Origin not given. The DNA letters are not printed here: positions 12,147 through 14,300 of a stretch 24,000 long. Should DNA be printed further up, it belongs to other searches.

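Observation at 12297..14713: Full-length bacterial-type long RelA/SpoT homologue with a dead hydrolase domain, embedded in an archaeal translation-gene cluster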

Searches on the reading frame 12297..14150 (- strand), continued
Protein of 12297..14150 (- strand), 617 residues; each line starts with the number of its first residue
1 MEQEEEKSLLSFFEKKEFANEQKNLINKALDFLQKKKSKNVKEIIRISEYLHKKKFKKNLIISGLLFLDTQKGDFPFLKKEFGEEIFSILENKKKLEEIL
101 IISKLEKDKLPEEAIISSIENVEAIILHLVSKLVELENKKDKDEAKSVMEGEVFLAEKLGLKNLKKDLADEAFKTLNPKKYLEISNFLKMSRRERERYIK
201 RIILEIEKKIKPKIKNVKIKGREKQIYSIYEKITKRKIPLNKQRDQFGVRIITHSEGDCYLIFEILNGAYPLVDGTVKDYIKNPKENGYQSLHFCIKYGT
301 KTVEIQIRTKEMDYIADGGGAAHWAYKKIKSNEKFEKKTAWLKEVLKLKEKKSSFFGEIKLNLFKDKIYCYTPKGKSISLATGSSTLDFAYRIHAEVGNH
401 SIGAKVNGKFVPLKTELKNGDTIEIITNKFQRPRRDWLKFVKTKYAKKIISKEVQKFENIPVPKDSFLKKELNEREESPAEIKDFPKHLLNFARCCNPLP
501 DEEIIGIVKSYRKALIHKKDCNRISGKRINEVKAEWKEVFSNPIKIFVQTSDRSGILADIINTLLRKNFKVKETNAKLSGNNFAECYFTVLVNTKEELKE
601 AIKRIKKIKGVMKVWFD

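Call 48: search_protein_families(library=pfam, proteins=[L048:896-2083:+, L048:2514-3017:+, L048:3175-3816:+, L048:3877-5166:+, L048:5731-7701:+, L048:8049-11381:-, L048:11378-13561:-, L086:7059-8072:+, L035:5517-7100:+], max_evalue=0.001)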
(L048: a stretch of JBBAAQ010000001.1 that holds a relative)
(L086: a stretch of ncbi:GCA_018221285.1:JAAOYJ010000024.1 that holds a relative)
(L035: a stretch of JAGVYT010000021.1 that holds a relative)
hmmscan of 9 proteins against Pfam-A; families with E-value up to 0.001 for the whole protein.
L048:896-2083:+ (395 aa): 0 families

L048:2514-3017:+ (167 aa): 0 families

L048:3175-3816:+ (213 aa): 5 families
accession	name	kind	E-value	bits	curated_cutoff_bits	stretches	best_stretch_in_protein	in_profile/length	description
PF00406.28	ADK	-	2.8e-32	112.4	26.8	1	5-183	1-149/151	Adenylate kinase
PF13207.12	AAA_17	-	2.6e-17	63.8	27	1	6-122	1-123/136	AAA domain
PF05191.20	ADK_lid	-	1.9e-14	53.6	26.6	1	121-156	1-36/36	Adenylate kinase, active site lid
PF13238.12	AAA_18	-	3.2e-05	24.8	29.4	1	3-122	1-112/128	AAA domain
PF02224.24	Cytidylate_kin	-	0.00047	20.4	26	1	3-37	1-35/211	Cytidylate kinase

L048:3877-5166:+ (429 aa): 1 family
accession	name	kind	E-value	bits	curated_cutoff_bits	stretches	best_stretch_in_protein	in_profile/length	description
PF02661.23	Fic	-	7.3e-15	56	24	1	272-372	2-93/93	Fic/DOC family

L048:5731-7701:+ (656 aa): 8 families
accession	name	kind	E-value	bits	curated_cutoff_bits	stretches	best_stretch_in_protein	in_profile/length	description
PF04607.23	RelA_SpoT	-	1.8e-44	151.1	27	1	245-355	1-112/113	Region found in RelA / SpoT proteins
PF13328.12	HD_4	-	2.3e-44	151.3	27.2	1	32-185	1-155/156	HD domain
PF02824.27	TGS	-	3.2e-23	82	22.2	1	396-455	1-60/60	TGS domain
PF13291.12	ACT_4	-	4.7e-10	40.5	27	1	582-651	8-78/80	ACT domain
PF01966.28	HD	-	1.8e-08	35.1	22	1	51-154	1-116/116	HD domain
PF22629.2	ACT_AHAS_ss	-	3.4e-06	27.6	27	1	583-649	1-66/67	AHAS small subunit-like ACT domain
PF01842.31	ACT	-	0.00013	22.1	27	1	585-645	5-64/66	ACT domain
PF13710.12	ACT_5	-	0.00021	21.5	27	1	592-651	4-62/62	ACT domain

L048:8049-11381:- (1110 aa): 0 families

L048:11378-13561:- (727 aa): 3 families
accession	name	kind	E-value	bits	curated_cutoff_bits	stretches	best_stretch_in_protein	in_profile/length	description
PF13589.12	HATPase_c_3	-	8.8e-13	48.9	25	1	51-130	4-84/137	Histidine kinase-, DNA gyrase B-, and HSP90-like ATPase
PF25794.1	SACS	-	1.5e-05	25.4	32.8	1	42-138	10-120/247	Sacsin domain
PF02518.31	HATPase_c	-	3.2e-05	24.8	26.4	1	54-181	10-106/111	Histidine kinase-, DNA gyrase B-, and HSP90-like ATPase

L086:7059-8072:+ (337 aa): 1 family
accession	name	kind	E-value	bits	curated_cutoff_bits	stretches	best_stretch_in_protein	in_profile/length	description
PF04607.23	RelA_SpoT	-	4e-08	33.9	27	1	199-324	2-92/113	Region found in RelA / SpoT proteins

L035:5517-7100:+ (528 aa): 4 families
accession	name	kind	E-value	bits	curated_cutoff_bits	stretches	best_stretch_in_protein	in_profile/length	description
PF04607.23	RelA_SpoT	-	3.4e-41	140.5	27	1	174-282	1-111/113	Region found in RelA / SpoT proteins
PF13328.12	HD_4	-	1.9e-32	112.6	27.2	1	2-114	36-155/156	HD domain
PF02824.27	TGS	-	6.4e-22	77.8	22.2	1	323-382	1-60/60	TGS domain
PF01966.28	HD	-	6.2e-07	30.2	22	1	6-83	27-116/116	HD domain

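Call 50: list_cluster_members(proteins=[P0001, P0003, P0011, P0020, P0027, P0030, P0057, P0071, P0081, P0008])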
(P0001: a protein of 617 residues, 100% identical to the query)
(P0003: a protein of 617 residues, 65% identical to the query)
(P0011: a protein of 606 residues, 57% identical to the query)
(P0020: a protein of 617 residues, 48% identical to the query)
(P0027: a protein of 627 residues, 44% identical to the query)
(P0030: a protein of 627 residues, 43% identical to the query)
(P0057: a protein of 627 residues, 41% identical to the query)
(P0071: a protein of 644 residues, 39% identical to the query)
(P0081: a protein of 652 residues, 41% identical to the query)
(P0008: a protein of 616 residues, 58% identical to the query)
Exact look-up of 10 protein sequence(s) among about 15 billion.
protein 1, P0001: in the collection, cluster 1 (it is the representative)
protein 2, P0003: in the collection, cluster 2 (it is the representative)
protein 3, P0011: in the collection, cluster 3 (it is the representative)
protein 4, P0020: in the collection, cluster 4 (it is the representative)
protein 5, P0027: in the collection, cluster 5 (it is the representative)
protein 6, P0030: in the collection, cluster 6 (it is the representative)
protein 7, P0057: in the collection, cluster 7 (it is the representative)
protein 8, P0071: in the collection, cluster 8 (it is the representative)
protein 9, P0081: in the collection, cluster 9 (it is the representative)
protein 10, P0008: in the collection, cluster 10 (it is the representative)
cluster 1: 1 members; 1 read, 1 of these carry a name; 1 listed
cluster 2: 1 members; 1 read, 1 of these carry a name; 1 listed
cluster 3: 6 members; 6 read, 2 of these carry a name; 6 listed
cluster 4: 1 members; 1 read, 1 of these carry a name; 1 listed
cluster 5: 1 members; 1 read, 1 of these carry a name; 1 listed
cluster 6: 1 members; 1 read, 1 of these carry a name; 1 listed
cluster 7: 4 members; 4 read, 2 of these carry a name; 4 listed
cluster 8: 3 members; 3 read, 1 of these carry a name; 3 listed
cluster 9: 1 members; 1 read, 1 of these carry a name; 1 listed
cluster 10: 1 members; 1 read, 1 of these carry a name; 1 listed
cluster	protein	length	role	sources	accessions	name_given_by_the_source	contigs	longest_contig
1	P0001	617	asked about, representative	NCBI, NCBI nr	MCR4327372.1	MAG: TGS domain-containing protein [Nanoarchaeota archaeon] | TGS domain-containing protein [Nanoarchaeota archaeon]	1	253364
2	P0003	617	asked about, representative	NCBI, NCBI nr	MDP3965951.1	MAG: TGS domain-containing protein [archaeon] | TGS domain-containing protein [archaeon]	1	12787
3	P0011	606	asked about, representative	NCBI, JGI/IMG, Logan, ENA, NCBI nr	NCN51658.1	bifunctional (p)ppGpp synthetase/guanosine-3',5'-bis(diphosphate) 3'-pyrophosphohydrolase ...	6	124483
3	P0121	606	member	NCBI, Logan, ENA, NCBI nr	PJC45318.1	hypothetical protein CO037_02165 [Candidatus Pacearchaeota archaeon ... | MAG: hypothetical protein CO037_02165 [Candidatus Pacearchaeota archaeon ...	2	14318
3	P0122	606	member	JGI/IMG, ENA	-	-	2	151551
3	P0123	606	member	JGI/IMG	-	-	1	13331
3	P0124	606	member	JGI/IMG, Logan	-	-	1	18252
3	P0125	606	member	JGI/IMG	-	-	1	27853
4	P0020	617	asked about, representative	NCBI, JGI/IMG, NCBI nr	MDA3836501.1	MAG: HD domain-containing protein [Nanoarchaeota archaeon] | guanosine-3',5'-bis(diphosphate) 3'-pyrophosphohydrolase | HD domain-containing protein [Nanoarchaeota archaeon]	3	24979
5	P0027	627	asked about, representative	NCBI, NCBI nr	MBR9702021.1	bifunctional (p)ppGpp synthetase/guanosine-3',5'-bis(diphosphate) 3'-pyrophosphohydrolase ...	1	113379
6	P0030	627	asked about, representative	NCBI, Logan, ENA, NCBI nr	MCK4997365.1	bifunctional (p)ppGpp synthetase/guanosine-3',5'-bis(diphosphate) 3'-pyrophosphohydrolase ...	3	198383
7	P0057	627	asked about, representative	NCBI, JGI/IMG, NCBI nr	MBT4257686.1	bifunctional (p)ppGpp synthetase/guanosine-3',5'-bis(diphosphate) 3'-pyrophosphohydrolase ...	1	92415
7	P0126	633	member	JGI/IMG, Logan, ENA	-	GTP diphosphokinase / guanosine-3',5'-bis(diphosphate) 3'-diphosphatase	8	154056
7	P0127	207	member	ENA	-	-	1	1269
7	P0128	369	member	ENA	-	-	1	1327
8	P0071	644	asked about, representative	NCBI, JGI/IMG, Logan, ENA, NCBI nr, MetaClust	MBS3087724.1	bifunctional (p)ppGpp synthetase/guanosine-3',5'-bis(diphosphate) 3'-pyrophosphohydrolase ... | \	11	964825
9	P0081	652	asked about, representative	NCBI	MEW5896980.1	MAG: RelA/SpoT family protein [Nanoarchaeota archaeon]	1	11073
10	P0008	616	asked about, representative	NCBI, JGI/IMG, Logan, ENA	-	GTP pyrophosphokinase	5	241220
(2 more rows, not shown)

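Call 59: search_protein_families(library=pfam, proteins=[L049:188-1081:+, L049:1193-2302:+, L049:2402-4393:+, L049:4727-5815:-, L049:8215-8979:+, L049:9617-11434:+, L035:608-1795:-, L035:2569-3831:+, L035:4120-5049:-, L035:8137-9243:-], max_evalue=0.0001)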
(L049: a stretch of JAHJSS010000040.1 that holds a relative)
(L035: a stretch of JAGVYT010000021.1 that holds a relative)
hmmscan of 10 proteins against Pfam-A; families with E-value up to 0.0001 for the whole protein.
L049:188-1081:+ (297 aa): 1 family
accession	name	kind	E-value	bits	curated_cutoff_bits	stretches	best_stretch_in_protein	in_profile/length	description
PF02616.19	SMC_ScpA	-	7e-19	69.2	24.6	2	160-267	128-231/232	Segregation and condensation protein ScpA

L049:1193-2302:+ (369 aa): 0 families

L049:2402-4393:+ (663 aa): 14 families
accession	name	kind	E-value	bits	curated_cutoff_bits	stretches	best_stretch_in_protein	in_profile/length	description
PF05362.19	Lon_C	-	1.2e-31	110.3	21.1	1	461-643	20-203/205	Lon protease (S16) C-terminal proteolytic domain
PF00158.32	Sigma54_activat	-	5.8e-14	52.6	20.2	1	252-303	80-130/168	Sigma-54 interaction domain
PF07728.20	AAA_5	-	1.5e-13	51.4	22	1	262-339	65-138/139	AAA domain (dynein-related subfamily)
PF01078.27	Mg_chelatase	-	5.4e-13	49.3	20.3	1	59-105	4-50/207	Magnesium chelatase, subunit ChlI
PF13541.12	ChlI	-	6.2e-10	39.5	27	1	491-613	2-121/121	Subunit ChlI of Mg-chelatase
PF20436.4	LonB_AAA-LID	-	2.8e-09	37.3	22.4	1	379-436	1-58/65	Archaeal LonB, AAA+ ATPase LID domain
PF14532.12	Sigma54_activ_2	-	3.1e-07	31.1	25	0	70-110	14-52/138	Sigma-54 interaction domain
PF20030.5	bpMoxR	-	8.4e-07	28.7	27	0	52-104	6-58/205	MoxR domain in the MoxR-vWA-beta-propeller ternary systems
PF00004.35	AAA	-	1.2e-06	29.5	21.2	0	262-340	53-123/131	ATPase family associated with various cellular activities (AAA)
PF13401.12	AAA_22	-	1.8e-06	28.7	27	0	76-133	4-61/130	AAA domain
PF05496.18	RuvB_N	-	1.7e-05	25.1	27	0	265-323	83-138/159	Holliday junction DNA helicase RuvB P-loop domain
PF13191.12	AAA_16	-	3.7e-05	24.7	32.6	0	71-123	17-67/167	AAA ATPase domain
PF00493.29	MCM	-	5.2e-05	22.9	23.3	0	258-298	113-153/224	MCM P-loop domain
PF13654.12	AAA_32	-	8.3e-05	23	21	0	230-328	11-111/133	LonB-like, AAA domain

L049:4727-5815:- (362 aa): 2 families
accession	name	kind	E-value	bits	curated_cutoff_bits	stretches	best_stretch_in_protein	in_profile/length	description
PF00814.31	TsaD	-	7.5e-70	236.1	24.8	1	70-330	15-264/264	tRNA N6-adenosine threonylcarbamoyltransferase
PF22521.2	HypF_C_2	-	6.1e-05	23.3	27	1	219-325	129-236/241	Carbamoyltransferase, Kae1-like Domain, second subdomain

L049:8215-8979:+ (254 aa): 1 family
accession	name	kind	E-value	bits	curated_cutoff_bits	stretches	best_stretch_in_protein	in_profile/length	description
PF01912.23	eIF-6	-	1.5e-59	201.2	25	1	22-216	1-196/197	eIF-6 family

L049:9617-11434:+ (605 aa): 2 families
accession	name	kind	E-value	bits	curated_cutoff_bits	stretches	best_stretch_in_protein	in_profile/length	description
PF00448.28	SRP54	-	1.1e-70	237.7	22.7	1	409-600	1-192/196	SRP54-type protein, GTPase domain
PF02881.24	SRP54_N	-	7.4e-08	32.9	22.4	1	315-377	3-71/75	SRP54-type protein, helical bundle domain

L035:608-1795:- (395 aa): 2 families
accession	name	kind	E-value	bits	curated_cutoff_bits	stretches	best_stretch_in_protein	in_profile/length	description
PF17777.6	RL10P_insert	-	3.7e-20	72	29.1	1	112-182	1-71/71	Insertion domain in 60S ribosomal protein L10P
PF00466.25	Ribosomal_L10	-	3.4e-17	62.8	22.8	1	8-106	3-98/100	Ribosomal protein L10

L035:2569-3831:+ (420 aa): 4 families
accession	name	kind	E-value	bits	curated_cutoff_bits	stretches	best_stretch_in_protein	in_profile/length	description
PF05175.20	MTS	-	2.9e-12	47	23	1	10-86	20-101/170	Methyltransferase small domain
PF07669.17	Eco57I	-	3.8e-06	27.5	25.3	1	83-174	69-136/171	Eco57I restriction-modification methylase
PF10354.15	BMT5-like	-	1.2e-05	26.1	24.7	1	100-184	60-142/168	rRNA (uridine-N3-)-methyltransferase BTM5-like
PF06325.19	PrmA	-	7.2e-05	22.9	22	0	21-56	163-195/296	Ribosomal protein L11 methyltransferase (PrmA)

L035:4120-5049:- (309 aa): 3 families
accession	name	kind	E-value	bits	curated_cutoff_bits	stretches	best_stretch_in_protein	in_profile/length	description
PF00382.24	TFIIB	-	6.2e-47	158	23.6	2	206-291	6-91/92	Transcription factor TFIIB repeat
PF08271.17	Zn_Ribbon_TF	-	2.7e-14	52.9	29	1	7-48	2-43/43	TFIIB zinc-binding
PF04545.22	Sigma70_r4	-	4.5e-05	23.3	24.1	0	262-294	17-49/50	Sigma-70, region 4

L035:8137-9243:- (368 aa): 5 families
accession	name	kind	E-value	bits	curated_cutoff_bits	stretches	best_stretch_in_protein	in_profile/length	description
PF03464.20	eRF1_2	-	1.1e-35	123.3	27.1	1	142-270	2-132/133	eRF1 domain 2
PF03465.20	eRF1_3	-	2.9e-24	86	25.8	1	276-365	3-105/106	eRF1 domain 3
PF03463.20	eRF1_1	-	3.6e-15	56.5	23.8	1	15-135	1-122/123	eRF1 domain 1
PF18854.6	baeRF_family10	-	3.9e-10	40.6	27.1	1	134-230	8-107/143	Bacterial archaeo-eukaryotic release factor family 10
PF18859.6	acVLRF1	-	2.3e-07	31.5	27.1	1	145-222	5-81/130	Actinobacteria/chloroflexi VLRF1 release factor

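Call 64: predict_structure(alignment_id=A2)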
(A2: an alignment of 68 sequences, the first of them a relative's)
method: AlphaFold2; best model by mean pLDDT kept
length: 617 residues; sequences in the alignment: 68
mean_pLDDT: 84.2   pTM: 0.78
mean pLDDT of the five models: 84.2, 83.0, 82.7, 82.0, 80.0
residues with pLDDT >= 90: 229; 70-90: 320; 50-70: 50; < 50: 18
segments of 3 or more residues with pLDDT < 50: 325-328, 465-474
pLDDT, mean of each block of 10 residues (from residue 1): 74 68 86 89 89 86 92 92 90 85 62 69 88 91 89 83 88 92 86 84 92 87 81 83 83 93 94 91 83 91 90 66 51 75 78 59 79 85 92 92 93 91 92 87 86 81 45 66 88 92 91 90 77 94 93 85 88 85 88 95 93 92
secondary structure, 60 per line:
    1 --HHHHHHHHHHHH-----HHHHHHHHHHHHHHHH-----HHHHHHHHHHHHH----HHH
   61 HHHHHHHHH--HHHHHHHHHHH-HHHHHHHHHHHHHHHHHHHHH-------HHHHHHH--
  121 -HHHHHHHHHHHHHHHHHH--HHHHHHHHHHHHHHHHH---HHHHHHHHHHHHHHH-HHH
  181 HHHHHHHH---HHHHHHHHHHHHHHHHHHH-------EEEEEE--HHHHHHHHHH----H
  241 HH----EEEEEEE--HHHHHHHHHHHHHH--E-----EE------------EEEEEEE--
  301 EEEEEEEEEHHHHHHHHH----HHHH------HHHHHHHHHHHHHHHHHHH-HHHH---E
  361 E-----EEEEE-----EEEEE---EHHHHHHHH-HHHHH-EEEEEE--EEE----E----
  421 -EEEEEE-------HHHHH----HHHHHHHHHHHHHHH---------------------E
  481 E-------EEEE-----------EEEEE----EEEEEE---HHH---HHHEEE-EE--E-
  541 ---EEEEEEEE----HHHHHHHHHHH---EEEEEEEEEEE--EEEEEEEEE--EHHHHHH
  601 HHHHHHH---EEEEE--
elements in order: H3-14 H20-35 H41-53 H58-69 H72-82 H84-104 H112-118 H122-139 H142-158 H162-176 H178-188 H192-210 E218-223 H226-235 E247-253 H256-269 E292-298 E301-309 H310-318 H323-326 H333-351 H353-356 E367-371 E377-381 H386-393 H395-399 E401-406 E409-411 E422-427 H435-439 H444-458 E489-492 E504-508 E513-518 E531-533 E544-551 H556-566 E570-580 E583-591 H595-607 E611-615
